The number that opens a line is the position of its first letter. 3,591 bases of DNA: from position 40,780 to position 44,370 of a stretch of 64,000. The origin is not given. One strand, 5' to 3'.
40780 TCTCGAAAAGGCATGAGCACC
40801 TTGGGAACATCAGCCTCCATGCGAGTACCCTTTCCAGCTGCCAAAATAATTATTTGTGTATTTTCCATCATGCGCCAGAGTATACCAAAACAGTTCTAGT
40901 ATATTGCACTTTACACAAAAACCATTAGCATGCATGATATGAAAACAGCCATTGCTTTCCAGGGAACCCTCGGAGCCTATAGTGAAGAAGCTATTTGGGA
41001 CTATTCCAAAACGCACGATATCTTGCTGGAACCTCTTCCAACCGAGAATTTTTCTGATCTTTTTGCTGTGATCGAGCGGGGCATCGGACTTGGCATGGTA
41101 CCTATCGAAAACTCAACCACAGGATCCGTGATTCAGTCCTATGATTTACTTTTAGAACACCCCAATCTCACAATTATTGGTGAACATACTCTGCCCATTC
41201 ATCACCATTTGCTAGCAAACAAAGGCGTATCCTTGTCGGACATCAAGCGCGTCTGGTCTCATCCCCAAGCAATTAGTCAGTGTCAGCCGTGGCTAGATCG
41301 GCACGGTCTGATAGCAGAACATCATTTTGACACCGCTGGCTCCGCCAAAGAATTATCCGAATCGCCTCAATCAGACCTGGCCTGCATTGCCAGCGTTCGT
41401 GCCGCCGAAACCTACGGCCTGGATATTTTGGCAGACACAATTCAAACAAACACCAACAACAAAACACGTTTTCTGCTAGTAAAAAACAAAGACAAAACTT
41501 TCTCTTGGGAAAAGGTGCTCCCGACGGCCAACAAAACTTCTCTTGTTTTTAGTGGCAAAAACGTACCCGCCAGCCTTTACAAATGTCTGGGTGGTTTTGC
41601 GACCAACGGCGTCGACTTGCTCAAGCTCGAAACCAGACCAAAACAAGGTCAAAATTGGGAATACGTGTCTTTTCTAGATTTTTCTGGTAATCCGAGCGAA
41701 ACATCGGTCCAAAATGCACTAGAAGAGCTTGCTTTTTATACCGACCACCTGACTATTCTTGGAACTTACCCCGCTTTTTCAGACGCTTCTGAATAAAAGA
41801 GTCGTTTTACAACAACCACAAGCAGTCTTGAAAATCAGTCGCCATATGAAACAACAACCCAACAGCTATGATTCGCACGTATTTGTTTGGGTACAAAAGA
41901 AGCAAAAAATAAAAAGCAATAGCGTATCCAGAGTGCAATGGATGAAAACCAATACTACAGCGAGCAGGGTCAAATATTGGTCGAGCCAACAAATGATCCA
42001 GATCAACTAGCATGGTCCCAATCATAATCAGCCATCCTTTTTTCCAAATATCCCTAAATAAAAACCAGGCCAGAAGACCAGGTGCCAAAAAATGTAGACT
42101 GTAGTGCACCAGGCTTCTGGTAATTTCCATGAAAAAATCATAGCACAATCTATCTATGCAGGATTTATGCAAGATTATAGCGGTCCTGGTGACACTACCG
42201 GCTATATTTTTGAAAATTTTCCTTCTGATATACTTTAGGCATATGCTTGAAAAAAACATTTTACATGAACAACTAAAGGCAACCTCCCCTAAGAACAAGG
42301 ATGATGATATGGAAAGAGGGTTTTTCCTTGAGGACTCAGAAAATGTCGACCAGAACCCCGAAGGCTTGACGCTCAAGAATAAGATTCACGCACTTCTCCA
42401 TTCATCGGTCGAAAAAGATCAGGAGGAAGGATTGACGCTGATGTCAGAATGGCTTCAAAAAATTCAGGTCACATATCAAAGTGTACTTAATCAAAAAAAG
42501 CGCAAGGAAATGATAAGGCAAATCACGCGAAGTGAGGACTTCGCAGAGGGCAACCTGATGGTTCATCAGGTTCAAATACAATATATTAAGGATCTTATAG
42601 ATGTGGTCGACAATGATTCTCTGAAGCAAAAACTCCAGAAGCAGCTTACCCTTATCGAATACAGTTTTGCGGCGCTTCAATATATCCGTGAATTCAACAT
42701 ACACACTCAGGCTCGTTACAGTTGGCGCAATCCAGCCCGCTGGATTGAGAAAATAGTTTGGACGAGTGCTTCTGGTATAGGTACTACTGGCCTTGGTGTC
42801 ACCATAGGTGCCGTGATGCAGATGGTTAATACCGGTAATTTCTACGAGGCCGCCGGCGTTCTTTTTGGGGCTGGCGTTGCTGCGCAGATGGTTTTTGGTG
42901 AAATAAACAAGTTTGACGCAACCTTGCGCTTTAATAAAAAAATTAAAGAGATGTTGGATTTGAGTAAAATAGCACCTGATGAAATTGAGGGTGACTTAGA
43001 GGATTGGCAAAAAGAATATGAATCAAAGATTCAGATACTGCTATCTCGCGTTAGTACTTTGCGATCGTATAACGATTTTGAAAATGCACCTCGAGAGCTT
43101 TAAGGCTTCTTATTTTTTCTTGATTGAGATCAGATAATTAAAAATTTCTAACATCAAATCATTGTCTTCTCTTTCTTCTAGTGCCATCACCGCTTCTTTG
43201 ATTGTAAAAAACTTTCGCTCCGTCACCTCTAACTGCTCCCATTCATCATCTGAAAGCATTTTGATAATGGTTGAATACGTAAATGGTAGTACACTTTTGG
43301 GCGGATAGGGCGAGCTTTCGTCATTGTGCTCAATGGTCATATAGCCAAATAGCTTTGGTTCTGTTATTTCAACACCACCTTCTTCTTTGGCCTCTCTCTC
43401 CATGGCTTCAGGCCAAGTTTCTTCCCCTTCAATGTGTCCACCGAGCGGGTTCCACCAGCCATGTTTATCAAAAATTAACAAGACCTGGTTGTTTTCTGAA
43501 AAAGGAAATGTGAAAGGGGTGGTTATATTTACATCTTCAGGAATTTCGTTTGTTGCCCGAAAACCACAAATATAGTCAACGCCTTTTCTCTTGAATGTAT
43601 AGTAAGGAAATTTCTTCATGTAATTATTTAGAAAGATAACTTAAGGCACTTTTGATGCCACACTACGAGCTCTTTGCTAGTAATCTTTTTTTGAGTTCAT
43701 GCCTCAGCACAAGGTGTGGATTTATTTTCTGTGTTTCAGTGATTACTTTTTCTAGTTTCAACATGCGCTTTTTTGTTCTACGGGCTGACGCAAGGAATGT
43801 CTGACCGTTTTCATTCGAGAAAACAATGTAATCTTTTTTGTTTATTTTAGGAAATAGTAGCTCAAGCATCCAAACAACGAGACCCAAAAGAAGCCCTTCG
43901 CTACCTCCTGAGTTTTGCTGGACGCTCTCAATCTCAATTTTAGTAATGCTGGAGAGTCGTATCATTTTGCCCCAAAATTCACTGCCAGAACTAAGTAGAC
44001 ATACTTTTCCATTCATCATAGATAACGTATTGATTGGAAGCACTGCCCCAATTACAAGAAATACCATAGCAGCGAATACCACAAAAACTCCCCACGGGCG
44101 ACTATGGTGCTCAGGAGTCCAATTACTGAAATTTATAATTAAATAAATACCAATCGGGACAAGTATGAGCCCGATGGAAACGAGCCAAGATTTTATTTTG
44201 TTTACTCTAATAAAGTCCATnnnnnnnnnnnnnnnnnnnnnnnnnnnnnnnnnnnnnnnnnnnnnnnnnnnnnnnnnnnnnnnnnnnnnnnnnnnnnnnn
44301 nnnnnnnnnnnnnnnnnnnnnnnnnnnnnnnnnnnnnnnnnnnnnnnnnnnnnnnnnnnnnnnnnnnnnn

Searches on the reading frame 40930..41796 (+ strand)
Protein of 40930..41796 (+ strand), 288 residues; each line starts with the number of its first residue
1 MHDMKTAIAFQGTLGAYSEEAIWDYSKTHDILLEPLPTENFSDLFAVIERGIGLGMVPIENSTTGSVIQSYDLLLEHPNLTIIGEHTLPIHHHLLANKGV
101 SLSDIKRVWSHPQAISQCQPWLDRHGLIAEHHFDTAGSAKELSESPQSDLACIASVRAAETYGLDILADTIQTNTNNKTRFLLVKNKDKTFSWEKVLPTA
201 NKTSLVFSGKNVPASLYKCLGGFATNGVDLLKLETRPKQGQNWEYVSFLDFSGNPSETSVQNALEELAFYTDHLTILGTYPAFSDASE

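Call 34: list_cluster_members(proteins=[P0001, P0009, window:40930-41796:+, window:43110-43619:-, window:43663-44220:-, window:42156-43103:+])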
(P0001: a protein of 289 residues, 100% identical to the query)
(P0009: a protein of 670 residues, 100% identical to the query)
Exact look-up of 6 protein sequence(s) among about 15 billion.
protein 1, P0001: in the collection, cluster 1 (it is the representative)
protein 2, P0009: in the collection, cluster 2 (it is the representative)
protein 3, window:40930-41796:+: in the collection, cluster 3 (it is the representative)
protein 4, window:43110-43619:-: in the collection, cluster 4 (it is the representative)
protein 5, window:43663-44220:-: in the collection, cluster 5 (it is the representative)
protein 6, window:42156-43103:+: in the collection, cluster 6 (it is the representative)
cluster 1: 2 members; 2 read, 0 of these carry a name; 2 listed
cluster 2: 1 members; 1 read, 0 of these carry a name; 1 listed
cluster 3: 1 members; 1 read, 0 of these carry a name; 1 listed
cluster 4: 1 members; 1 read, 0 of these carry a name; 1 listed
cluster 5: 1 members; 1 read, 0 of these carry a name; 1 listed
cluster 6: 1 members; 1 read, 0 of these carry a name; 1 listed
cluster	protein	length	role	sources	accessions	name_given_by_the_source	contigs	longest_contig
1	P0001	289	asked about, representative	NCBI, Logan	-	-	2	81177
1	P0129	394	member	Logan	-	-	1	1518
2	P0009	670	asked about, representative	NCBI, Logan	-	-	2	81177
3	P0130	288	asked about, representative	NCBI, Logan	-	-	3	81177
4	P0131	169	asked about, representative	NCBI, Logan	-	-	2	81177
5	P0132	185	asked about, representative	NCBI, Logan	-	-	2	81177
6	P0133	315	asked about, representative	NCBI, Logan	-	-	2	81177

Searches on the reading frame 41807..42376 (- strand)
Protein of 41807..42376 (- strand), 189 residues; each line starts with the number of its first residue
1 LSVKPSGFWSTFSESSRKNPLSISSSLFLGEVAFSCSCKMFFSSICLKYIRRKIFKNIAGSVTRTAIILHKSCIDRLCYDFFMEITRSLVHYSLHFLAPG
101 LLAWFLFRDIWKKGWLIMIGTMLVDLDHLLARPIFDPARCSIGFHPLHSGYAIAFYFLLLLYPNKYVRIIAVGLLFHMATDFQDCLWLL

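Call 4: search_protein_families(library=pfam, proteins=[window:41807-42376:-], max_evalue=0.1)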
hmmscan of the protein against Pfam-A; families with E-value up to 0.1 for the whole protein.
window:41807-42376:- (189 aa): 1 family
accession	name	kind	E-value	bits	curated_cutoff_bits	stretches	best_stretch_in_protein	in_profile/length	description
PF19617.4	DUF6122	-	1.2e-36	125.7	27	1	87-188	3-102/102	Family of unknown function (DUF6122)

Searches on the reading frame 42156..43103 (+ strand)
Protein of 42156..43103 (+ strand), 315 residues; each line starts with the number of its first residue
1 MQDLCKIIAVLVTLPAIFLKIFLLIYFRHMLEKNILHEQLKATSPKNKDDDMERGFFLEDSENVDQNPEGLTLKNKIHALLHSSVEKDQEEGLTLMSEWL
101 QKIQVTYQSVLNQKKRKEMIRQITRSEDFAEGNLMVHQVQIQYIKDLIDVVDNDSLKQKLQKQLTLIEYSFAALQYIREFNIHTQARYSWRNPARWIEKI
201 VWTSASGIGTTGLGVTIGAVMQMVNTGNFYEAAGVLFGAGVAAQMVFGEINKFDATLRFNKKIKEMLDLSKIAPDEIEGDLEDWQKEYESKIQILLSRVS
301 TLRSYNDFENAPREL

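Call 4: search_protein_families(library=pfam, proteins=[window:42156-43103:+], max_evalue=0.1)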
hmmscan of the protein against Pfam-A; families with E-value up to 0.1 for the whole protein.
window:42156-43103:+ (315 aa): 1 family
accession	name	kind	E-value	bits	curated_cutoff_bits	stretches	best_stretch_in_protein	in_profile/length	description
PF14852.12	Fis1_TPR_N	-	0.0055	16.8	25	1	78-98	8-28/33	Fis1 N-terminal tetratricopeptide repeat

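Call 5: search_protein_families(library=padloc, proteins=[window:42156-43103:+], max_evalue=0.1)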
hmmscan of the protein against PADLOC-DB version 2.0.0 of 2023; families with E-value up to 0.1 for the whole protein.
window:42156-43103:+ (315 aa): 0 families

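Call 6: search_protein_families(library=ncbifam, proteins=[window:42156-43103:+], max_evalue=0.1)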
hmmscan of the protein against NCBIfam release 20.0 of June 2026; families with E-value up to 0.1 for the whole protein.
window:42156-43103:+ (315 aa): 0 families

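Call 97: search_protein_families(library=phrogs, proteins=[window:42156-43103:+], max_evalue=0.001)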
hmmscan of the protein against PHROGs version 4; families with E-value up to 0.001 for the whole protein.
window:42156-43103:+ (315 aa): 0 families

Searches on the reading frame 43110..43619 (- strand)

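Call 4: search_protein_families(library=pfam, proteins=[window:43110-43619:-], max_evalue=0.1)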
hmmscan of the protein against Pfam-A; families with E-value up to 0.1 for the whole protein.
window:43110-43619:- (169 aa): 1 family
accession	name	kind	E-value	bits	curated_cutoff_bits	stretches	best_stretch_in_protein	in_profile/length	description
PF00293.34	NUDIX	-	4.9e-10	40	21.1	1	40-152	11-126/134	NUDIX domain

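Call 5: search_protein_families(library=padloc, proteins=[window:43110-43619:-], max_evalue=0.1)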
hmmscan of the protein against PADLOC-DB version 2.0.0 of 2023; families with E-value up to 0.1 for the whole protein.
window:43110-43619:- (169 aa): 1 family
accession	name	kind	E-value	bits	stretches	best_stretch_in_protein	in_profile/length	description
PDLC04899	PDC-S07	-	2.4e-05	22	1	54-99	33-78/135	-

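Call 6: search_protein_families(library=ncbifam, proteins=[window:43110-43619:-], max_evalue=0.1)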
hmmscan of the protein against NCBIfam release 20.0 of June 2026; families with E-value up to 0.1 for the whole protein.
window:43110-43619:- (169 aa): 11 families
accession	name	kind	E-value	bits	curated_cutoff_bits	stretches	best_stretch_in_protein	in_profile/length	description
NF006530.0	PRK08999.1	equivalog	0.00016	20.9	245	1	53-99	32-76/315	Nudix family hydrolase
NF008044.0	PRK10776.1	equivalog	0.00017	21.4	148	1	54-100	31-77/130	8-oxo-dGTP diphosphatase MutT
NF006961.0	PRK09438.1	equivalog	0.0002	20.9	103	1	40-89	16-67/151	dihydroneopterin triphosphate diphosphatase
NF007834.0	PRK10546.1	equivalog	0.00038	20.3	156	1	51-87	27-63/135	pyrimidine (deoxy)nucleoside triphosphate diphosphatase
TIGR02705.1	nudix_YtkD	equivalog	0.0044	16.6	154.4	1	44-101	35-92/156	RNA deprotection pyrophosphohydrolase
TIGR00586.1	mutt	equivalog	0.0092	16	97.9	1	59-99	37-75/129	8-oxo-dGTP diphosphatase MutT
NF001937.0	PRK00714.1-4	equivalog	0.035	13.7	139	1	51-87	29-64/161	RNA pyrophosphohydrolase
NF003791.0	PRK05379.2-3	equivalog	0.036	13.2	409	1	59-94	232-267/340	bifunctional nicotinamide-nucleotide adenylyltransferase/Nudix hydroxylase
NF003785.0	PRK05379.1-1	equivalog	0.042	13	418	1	53-132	227-302/347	bifunctional nicotinamide-nucleotide adenylyltransferase/Nudix hydroxylase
NF001299.0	PRK00241.1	equivalog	0.055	12.9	158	1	53-92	158-197/263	NAD(+) diphosphatase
NF001938.0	PRK00714.1-5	equivalog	0.096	12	116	0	51-84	43-75/172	RNA pyrophosphohydrolase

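Call 97: search_protein_families(library=phrogs, proteins=[window:43110-43619:-], max_evalue=0.001)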
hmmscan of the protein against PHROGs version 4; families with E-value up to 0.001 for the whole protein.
window:43110-43619:- (169 aa): 3 families
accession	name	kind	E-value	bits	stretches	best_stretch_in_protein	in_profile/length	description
phrog_1198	-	other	7.2e-09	36.7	1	42-166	47-172/253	MutT/NUDIX hydrolase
phrog_10313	-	other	4.9e-08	33.9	1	37-147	16-125/159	nudix hydrolase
phrog_15528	-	head and packaging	0.00013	21.5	1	42-87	531-576/794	portal protein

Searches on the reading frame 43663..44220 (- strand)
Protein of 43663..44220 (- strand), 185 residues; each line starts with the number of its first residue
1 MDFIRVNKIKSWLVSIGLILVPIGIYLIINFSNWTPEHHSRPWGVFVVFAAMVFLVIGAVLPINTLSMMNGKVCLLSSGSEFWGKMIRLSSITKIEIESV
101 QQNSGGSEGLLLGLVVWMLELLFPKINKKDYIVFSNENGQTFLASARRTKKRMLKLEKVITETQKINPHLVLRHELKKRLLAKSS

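Call 4: search_protein_families(library=pfam, proteins=[window:43663-44220:-], max_evalue=0.1)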
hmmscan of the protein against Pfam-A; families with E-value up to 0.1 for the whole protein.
window:43663-44220:- (185 aa): 2 families
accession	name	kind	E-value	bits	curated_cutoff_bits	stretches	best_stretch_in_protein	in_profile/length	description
PF14118.11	YfzA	-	0.026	15.3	27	1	8-39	6-37/90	YfzA-like protein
PF14143.11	YrhC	-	0.079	13.5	27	1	46-78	15-47/72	YrhC-like protein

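Call 5: search_protein_families(library=padloc, proteins=[window:43663-44220:-], max_evalue=0.1)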
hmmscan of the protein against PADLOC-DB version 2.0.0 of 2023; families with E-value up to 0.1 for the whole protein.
window:43663-44220:- (185 aa): 0 families

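Call 6: search_protein_families(library=ncbifam, proteins=[window:43663-44220:-], max_evalue=0.1)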
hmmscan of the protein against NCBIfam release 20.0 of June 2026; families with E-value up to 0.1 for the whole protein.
window:43663-44220:- (185 aa): 1 family
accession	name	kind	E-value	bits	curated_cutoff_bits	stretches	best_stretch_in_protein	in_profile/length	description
NF033218.1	anchor_AmaP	equivalog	0.097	12.4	55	0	6-66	4-62/166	alkaline shock response membrane anchor protein AmaP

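Call 97: search_protein_families(library=phrogs, proteins=[window:43663-44220:-], max_evalue=0.001)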
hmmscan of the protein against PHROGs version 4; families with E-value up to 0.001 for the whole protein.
window:43663-44220:- (185 aa): 0 families
